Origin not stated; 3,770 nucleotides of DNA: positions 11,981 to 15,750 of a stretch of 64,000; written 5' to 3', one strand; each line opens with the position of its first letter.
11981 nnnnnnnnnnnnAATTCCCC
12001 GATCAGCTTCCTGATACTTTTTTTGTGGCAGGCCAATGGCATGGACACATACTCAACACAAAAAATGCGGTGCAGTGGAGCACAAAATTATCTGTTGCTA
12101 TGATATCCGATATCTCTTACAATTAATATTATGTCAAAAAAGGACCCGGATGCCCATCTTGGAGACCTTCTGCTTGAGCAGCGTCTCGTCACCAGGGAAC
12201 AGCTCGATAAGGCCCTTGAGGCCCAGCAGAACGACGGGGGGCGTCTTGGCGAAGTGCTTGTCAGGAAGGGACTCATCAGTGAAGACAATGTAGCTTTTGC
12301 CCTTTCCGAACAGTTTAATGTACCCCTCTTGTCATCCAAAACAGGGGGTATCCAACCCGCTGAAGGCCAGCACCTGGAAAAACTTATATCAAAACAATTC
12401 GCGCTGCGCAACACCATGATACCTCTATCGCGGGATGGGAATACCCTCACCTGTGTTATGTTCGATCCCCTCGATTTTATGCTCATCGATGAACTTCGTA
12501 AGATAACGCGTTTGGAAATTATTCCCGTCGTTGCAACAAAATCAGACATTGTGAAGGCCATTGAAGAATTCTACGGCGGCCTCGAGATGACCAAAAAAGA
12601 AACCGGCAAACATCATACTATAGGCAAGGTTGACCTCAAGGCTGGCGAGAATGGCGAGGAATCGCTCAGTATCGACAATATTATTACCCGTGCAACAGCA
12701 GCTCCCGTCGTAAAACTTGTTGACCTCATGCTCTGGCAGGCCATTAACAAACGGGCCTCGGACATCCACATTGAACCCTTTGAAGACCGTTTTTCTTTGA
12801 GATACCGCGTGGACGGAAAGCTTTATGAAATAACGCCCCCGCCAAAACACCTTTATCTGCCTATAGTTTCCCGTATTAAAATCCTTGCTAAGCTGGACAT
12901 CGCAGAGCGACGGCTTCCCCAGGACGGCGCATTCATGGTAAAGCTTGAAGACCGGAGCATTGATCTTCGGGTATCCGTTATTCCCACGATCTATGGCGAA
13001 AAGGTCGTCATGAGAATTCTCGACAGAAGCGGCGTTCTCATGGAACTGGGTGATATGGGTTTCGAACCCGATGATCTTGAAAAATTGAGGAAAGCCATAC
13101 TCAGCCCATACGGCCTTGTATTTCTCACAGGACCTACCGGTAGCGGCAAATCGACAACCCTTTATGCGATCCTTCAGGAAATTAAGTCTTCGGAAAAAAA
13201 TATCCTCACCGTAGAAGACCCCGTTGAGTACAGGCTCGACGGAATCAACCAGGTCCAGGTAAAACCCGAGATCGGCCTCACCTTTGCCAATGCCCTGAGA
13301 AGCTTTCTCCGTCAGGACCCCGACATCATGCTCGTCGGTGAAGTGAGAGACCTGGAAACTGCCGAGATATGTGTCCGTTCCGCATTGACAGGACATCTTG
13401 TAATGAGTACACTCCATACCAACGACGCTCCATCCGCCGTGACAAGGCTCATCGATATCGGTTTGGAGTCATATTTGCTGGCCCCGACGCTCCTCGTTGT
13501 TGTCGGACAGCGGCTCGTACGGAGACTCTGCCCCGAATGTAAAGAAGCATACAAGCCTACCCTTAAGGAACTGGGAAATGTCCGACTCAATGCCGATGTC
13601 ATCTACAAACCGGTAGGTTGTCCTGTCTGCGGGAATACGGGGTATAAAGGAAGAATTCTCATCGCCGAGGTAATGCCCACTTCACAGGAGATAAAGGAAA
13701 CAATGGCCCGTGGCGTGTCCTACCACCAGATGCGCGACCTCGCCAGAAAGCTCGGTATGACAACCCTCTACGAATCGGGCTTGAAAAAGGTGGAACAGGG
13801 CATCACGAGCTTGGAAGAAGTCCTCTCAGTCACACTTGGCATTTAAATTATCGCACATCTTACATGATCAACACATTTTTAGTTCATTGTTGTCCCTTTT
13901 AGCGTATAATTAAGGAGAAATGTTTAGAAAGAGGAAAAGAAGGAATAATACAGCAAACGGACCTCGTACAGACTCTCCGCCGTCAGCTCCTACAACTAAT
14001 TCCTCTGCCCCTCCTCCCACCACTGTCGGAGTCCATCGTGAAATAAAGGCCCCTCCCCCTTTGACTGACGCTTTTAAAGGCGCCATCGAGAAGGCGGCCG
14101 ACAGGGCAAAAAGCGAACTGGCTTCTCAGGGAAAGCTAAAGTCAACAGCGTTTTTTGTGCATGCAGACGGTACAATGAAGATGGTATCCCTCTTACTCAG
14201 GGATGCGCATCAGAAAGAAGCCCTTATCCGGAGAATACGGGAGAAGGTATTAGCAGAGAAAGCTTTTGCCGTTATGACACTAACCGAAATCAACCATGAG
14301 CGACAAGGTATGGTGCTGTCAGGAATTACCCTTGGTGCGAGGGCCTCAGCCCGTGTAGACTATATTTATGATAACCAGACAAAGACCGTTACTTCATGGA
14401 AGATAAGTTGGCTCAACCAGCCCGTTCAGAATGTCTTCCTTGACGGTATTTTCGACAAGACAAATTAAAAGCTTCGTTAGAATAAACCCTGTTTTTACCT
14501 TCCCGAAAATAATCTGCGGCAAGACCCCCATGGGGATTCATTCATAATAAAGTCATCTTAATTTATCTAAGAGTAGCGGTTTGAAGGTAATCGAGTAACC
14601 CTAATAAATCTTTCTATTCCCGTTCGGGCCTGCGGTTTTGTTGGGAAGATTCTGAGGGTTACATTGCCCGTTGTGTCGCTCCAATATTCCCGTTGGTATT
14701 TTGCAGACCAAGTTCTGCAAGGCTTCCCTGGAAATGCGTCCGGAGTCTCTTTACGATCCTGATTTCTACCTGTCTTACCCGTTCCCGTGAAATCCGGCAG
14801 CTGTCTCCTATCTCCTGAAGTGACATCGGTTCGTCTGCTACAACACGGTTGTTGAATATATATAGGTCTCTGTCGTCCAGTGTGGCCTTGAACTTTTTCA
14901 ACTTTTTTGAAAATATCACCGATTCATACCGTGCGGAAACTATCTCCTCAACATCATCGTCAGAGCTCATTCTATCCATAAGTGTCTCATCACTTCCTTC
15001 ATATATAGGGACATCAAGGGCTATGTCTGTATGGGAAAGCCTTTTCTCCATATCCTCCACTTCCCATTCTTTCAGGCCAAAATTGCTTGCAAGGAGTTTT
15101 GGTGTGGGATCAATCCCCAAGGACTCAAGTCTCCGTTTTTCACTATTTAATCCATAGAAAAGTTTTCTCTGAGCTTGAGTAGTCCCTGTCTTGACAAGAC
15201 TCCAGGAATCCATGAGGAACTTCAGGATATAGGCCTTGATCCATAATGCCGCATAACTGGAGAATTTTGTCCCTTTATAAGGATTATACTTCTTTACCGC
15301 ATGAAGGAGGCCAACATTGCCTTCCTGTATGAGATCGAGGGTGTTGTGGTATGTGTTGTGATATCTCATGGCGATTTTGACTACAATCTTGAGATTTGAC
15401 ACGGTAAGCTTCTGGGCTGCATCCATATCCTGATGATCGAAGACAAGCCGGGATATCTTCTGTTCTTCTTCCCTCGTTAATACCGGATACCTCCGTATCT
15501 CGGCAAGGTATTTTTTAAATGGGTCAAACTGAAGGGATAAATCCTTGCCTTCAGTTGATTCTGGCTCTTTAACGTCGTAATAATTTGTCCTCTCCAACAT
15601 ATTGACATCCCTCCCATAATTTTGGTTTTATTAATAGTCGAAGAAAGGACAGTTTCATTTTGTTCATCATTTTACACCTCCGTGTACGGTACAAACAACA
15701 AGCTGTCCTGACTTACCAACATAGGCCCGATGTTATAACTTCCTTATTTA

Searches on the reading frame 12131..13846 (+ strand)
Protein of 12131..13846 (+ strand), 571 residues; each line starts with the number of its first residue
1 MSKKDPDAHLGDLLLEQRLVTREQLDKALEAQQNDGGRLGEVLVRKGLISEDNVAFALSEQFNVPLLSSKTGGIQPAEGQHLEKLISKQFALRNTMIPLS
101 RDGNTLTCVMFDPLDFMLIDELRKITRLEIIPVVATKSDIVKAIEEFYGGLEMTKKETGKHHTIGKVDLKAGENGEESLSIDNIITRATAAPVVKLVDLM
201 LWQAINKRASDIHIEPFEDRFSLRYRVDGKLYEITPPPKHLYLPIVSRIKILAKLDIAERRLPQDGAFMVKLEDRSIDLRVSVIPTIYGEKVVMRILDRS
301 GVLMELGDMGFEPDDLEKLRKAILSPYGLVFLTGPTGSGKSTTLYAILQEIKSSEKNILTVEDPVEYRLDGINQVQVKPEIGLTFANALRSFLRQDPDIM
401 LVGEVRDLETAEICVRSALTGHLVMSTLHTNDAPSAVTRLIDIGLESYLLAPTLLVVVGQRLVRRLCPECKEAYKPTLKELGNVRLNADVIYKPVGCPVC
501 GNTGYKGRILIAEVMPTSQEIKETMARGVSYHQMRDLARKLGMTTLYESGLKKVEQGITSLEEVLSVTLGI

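Call 56: search_protein_families(library=pfam, proteins=[window:12131-13846:+], max_evalue=0.00001)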
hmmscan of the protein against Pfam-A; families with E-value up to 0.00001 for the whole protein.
window:12131-13846:+ (571 aa): 2 families
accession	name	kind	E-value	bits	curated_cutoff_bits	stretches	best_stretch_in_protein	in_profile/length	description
PF00437.27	T2SSE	-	1.2e-135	452.4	24.9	1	189-565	4-369/370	Type II/IV secretion system protein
PF05157.20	MshEN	-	8.4e-18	64.6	23.1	1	82-151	17-87/90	MshEN domain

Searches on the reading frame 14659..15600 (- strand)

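Call 65: search_protein_families(library=pfam, proteins=[window:14659-15600:-], max_evalue=0.0001)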
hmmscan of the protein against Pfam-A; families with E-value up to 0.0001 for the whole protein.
window:14659-15600:- (313 aa): 3 families
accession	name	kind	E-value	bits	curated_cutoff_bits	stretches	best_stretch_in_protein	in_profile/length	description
PF04542.20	Sigma70_r2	-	4.8e-14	52.3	24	1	68-132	4-68/71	Sigma-70 region 2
PF04545.22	Sigma70_r4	-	8.5e-09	35.2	24.1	1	240-287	4-49/50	Sigma-70, region 4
PF00140.25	Sigma70_r1_2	-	4.9e-08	33.2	22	1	26-53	1-28/34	Sigma-70 factor, region 1.2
